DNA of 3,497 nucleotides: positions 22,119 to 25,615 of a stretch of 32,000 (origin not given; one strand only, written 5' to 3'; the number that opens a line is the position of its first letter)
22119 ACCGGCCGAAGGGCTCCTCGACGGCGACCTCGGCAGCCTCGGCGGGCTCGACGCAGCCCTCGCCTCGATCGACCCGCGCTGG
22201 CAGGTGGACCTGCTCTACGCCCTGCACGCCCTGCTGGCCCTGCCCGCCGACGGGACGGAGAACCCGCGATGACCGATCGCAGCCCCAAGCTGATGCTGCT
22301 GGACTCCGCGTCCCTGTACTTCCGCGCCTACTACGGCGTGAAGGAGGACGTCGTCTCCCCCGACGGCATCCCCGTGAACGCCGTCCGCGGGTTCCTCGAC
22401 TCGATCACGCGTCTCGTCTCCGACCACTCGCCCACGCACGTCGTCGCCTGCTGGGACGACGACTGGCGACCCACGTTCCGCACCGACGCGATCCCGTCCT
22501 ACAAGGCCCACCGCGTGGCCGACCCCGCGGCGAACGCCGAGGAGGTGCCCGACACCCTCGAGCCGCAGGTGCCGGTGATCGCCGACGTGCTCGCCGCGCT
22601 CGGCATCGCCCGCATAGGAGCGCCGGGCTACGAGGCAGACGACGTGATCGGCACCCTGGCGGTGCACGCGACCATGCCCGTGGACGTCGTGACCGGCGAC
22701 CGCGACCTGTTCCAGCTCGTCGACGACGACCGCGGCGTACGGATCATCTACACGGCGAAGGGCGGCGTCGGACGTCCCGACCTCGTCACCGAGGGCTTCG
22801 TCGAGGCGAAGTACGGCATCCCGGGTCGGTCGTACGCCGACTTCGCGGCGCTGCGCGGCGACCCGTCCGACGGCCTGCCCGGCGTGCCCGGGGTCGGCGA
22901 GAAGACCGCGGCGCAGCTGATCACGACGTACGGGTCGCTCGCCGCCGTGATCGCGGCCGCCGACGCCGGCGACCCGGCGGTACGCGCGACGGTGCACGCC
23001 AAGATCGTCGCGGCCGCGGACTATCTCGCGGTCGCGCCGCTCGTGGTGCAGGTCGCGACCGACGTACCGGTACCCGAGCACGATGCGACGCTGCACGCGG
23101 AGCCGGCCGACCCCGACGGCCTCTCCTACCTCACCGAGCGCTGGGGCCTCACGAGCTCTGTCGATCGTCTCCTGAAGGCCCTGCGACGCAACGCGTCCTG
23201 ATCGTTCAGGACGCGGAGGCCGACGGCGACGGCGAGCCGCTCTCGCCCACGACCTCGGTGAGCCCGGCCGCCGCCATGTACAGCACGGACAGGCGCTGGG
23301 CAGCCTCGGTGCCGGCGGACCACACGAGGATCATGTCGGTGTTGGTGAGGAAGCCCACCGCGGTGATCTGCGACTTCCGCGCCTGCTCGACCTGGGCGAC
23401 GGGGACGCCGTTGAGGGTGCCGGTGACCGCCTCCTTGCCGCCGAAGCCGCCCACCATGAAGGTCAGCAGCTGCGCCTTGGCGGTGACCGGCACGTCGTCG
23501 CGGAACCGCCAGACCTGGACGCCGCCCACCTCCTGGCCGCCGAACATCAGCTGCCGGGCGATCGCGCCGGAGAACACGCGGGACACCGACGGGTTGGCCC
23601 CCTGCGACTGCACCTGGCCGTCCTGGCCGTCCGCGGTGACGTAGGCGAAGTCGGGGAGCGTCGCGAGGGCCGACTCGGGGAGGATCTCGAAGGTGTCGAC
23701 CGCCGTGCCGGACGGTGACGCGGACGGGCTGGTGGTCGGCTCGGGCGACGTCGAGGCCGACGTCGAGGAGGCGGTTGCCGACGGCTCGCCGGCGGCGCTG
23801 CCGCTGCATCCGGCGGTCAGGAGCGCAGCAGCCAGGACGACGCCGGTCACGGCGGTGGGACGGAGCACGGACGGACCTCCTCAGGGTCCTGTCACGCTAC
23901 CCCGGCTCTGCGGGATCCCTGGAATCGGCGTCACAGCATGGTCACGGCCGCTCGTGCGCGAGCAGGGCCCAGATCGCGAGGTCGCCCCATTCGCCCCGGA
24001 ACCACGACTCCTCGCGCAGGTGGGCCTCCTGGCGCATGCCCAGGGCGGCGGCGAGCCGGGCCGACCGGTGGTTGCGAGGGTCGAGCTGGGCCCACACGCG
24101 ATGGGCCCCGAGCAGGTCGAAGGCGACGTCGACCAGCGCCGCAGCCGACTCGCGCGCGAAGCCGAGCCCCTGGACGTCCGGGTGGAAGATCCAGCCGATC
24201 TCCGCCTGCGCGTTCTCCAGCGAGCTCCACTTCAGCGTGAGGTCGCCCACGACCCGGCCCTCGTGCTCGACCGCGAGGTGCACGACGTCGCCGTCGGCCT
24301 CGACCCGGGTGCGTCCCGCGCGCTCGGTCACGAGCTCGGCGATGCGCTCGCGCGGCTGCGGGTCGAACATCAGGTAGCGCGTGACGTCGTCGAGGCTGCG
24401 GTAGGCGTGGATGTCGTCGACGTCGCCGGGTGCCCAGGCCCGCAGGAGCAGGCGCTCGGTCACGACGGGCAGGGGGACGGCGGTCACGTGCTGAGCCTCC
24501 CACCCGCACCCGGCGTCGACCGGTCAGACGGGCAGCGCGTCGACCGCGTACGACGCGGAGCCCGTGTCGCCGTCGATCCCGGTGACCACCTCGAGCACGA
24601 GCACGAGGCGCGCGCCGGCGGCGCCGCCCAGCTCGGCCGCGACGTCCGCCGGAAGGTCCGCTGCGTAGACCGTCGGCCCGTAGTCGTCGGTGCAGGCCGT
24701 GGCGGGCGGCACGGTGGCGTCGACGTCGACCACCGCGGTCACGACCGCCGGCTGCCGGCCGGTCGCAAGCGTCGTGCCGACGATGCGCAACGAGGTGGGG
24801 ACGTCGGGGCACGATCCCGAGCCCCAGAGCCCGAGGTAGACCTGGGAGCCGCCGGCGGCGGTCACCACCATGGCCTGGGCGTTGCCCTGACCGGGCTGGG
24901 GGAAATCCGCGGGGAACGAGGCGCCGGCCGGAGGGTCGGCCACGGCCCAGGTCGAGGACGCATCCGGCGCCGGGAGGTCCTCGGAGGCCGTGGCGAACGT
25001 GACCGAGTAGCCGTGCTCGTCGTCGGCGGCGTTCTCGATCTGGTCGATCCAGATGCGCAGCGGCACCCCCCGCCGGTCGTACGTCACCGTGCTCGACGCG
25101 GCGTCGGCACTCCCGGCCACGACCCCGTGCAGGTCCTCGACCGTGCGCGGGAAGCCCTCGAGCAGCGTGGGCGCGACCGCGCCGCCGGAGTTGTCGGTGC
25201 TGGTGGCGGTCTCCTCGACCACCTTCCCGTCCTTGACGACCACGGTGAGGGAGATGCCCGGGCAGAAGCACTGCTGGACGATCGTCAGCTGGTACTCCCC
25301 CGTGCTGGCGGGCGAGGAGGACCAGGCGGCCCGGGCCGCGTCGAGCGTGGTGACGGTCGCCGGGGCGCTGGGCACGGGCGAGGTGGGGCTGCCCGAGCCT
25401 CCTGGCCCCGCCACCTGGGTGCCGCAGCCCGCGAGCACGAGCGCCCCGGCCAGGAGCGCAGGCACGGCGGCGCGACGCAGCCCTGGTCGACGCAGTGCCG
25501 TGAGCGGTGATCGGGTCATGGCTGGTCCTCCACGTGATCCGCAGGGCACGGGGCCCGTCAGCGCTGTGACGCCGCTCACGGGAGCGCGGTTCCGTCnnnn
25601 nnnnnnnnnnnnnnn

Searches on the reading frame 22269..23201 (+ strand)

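Call 10: search_protein_families(library=pfam, proteins=[window:22269-23201:+], max_evalue=0.001)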
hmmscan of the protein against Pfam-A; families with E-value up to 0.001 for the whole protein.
window:22269-23201:+ (310 aa): 2 families
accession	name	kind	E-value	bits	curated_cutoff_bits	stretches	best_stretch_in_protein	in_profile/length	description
PF02739.22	5_3_exonuc_N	-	1.7e-47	161.6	34.3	1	7-183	1-164/164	5'-3' exonuclease, N-terminal resolvase-like domain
PF01367.25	5_3_exonuc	-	2.4e-21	76.5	40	1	186-281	3-95/97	5'-3' exonuclease, C-terminal SAM fold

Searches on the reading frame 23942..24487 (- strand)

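Call 10: search_protein_families(library=pfam, proteins=[window:23942-24487:-], max_evalue=0.001)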
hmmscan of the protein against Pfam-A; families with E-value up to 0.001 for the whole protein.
window:23942-24487:- (181 aa): 2 families
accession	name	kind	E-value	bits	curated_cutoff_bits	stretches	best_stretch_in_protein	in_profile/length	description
PF13302.13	Acetyltransf_3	-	9.5e-28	98.1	25.4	1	12-152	1-138/138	Acetyltransferase (GNAT) domain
PF00583.31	Acetyltransf_1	-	6.5e-10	39.7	20.7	1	63-151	28-116/116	Acetyltransferase (GNAT) family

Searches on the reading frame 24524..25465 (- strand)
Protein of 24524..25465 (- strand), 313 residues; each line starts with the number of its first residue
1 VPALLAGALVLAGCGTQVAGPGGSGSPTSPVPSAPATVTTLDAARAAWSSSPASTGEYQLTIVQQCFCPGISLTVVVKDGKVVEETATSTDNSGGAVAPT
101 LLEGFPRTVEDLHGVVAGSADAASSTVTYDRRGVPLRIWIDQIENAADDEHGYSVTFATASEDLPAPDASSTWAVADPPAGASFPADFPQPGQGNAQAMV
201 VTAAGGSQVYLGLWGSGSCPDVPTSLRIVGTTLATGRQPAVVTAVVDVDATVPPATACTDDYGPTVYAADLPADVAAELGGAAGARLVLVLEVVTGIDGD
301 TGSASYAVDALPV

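Call 10: search_protein_families(library=pfam, proteins=[window:24524-25465:-], max_evalue=0.001)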
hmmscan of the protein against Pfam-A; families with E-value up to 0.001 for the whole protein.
window:24524-25465:- (313 aa): 1 family
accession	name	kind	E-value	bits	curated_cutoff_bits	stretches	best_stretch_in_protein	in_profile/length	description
PF19671.4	DUF6174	-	7.2e-21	75.2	23.8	1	41-156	2-118/122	Family of unknown function (DUF6174)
